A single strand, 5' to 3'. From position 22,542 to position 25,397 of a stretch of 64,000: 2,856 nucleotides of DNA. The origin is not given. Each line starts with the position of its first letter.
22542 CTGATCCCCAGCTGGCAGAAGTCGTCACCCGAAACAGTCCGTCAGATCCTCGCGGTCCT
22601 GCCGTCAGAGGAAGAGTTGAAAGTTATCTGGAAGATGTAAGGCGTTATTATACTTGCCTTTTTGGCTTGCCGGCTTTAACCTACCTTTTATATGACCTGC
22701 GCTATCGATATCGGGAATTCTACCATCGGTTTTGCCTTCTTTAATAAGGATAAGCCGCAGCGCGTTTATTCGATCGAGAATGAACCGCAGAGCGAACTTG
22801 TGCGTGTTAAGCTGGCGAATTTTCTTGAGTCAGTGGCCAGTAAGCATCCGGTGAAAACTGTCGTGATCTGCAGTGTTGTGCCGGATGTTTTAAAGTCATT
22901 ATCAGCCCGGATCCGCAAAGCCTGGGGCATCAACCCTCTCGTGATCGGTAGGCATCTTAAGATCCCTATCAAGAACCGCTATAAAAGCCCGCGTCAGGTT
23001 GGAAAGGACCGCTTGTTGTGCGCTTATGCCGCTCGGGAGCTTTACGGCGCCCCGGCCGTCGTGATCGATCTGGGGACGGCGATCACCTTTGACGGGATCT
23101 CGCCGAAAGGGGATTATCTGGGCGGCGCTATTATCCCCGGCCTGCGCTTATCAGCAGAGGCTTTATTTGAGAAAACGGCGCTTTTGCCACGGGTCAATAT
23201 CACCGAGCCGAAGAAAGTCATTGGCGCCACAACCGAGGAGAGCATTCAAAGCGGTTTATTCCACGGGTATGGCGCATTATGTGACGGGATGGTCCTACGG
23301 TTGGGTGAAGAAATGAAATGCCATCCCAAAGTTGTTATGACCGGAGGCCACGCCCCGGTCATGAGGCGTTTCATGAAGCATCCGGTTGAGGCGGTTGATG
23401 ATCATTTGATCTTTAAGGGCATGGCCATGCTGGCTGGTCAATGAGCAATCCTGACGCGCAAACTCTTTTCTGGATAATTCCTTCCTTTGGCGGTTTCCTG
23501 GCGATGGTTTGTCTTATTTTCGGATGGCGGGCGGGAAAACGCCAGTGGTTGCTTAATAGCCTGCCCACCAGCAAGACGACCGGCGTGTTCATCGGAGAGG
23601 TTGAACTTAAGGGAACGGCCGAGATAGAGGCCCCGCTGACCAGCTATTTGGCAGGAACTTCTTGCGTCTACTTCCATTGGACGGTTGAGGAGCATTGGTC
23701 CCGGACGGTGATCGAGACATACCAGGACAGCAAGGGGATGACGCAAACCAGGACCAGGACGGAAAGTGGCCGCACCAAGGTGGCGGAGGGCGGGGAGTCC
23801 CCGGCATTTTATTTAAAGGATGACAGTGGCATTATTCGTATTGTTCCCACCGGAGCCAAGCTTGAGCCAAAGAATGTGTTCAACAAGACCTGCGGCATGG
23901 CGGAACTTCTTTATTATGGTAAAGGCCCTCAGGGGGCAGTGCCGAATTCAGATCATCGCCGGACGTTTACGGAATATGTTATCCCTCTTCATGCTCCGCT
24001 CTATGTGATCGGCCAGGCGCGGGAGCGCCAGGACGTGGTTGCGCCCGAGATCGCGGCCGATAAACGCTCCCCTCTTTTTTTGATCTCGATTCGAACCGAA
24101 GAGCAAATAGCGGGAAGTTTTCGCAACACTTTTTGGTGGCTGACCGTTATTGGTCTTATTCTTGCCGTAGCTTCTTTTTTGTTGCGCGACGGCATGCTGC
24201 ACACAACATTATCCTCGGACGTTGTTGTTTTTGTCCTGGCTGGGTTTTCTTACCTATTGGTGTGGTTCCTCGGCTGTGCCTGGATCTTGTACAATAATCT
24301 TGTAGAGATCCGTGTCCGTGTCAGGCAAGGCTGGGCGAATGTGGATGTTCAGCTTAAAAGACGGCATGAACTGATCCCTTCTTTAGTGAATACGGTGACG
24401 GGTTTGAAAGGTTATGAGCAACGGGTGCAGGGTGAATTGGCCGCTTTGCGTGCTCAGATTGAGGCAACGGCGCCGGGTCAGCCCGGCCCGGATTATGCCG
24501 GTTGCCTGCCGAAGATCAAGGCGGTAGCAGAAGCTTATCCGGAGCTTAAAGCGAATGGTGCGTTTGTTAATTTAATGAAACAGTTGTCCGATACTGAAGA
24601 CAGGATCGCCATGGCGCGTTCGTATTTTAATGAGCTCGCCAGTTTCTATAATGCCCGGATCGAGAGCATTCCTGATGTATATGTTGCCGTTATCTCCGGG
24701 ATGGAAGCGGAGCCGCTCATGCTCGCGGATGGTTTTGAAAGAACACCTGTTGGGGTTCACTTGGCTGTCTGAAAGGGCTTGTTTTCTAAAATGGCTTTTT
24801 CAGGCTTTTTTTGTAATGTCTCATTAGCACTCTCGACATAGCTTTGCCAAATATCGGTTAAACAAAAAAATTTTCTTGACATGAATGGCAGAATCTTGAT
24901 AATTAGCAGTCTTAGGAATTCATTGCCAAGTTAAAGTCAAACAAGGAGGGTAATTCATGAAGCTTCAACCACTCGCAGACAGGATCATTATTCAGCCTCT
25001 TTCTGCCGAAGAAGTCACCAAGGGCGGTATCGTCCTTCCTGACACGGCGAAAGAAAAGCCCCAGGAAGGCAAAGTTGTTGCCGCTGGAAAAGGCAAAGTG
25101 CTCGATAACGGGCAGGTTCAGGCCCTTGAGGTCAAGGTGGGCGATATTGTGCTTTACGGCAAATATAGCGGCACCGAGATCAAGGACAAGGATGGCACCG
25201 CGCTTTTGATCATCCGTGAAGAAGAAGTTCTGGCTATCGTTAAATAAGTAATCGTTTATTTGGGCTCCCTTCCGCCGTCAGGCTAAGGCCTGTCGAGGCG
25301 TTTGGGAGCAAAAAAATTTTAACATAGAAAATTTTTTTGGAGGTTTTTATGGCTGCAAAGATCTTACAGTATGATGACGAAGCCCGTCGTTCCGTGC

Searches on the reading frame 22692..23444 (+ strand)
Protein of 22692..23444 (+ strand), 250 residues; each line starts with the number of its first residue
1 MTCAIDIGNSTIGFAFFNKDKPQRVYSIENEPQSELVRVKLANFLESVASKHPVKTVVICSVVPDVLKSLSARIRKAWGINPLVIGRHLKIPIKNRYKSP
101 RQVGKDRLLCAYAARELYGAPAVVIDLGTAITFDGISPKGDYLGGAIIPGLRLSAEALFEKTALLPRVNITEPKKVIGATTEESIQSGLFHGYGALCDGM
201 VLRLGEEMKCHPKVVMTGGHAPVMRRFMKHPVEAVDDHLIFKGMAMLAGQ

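Call 12: search_protein_families(library=pfam, proteins=[window:22692-23444:+], max_evalue=0.01)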
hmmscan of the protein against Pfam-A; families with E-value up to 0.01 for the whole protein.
window:22692-23444:+ (250 aa): 1 family
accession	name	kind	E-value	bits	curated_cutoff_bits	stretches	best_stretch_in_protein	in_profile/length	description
PF03309.20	Pan_kinase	-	2.1e-59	201.3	24.7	1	4-201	3-203/205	Type III pantothenate kinase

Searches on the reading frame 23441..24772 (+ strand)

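Call 12: search_protein_families(library=pfam, proteins=[window:23441-24772:+], max_evalue=0.01)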
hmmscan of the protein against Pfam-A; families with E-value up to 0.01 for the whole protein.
window:23441-24772:+ (443 aa): 2 families
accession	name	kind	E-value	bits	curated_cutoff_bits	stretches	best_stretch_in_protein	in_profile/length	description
PF04011.17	LemA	-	4.7e-34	117.8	26.2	1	298-439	2-147/149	LemA family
PF12483.13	GIDE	-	4.5e-18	65.6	23.6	1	100-246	10-157/160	E3 Ubiquitin ligase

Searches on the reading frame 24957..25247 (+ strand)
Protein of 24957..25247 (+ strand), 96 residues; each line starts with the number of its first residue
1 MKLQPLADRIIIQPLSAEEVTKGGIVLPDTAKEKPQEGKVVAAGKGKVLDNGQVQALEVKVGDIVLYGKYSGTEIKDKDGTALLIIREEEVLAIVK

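Call 12: search_protein_families(library=pfam, proteins=[window:24957-25247:+], max_evalue=0.01)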
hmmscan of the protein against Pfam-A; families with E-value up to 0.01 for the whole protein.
window:24957-25247:+ (96 aa): 1 family
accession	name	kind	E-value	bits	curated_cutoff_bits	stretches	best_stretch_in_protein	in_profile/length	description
PF00166.26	Cpn10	-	1.4e-30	105.6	21.1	1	2-95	1-93/93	Chaperonin 10 Kd subunit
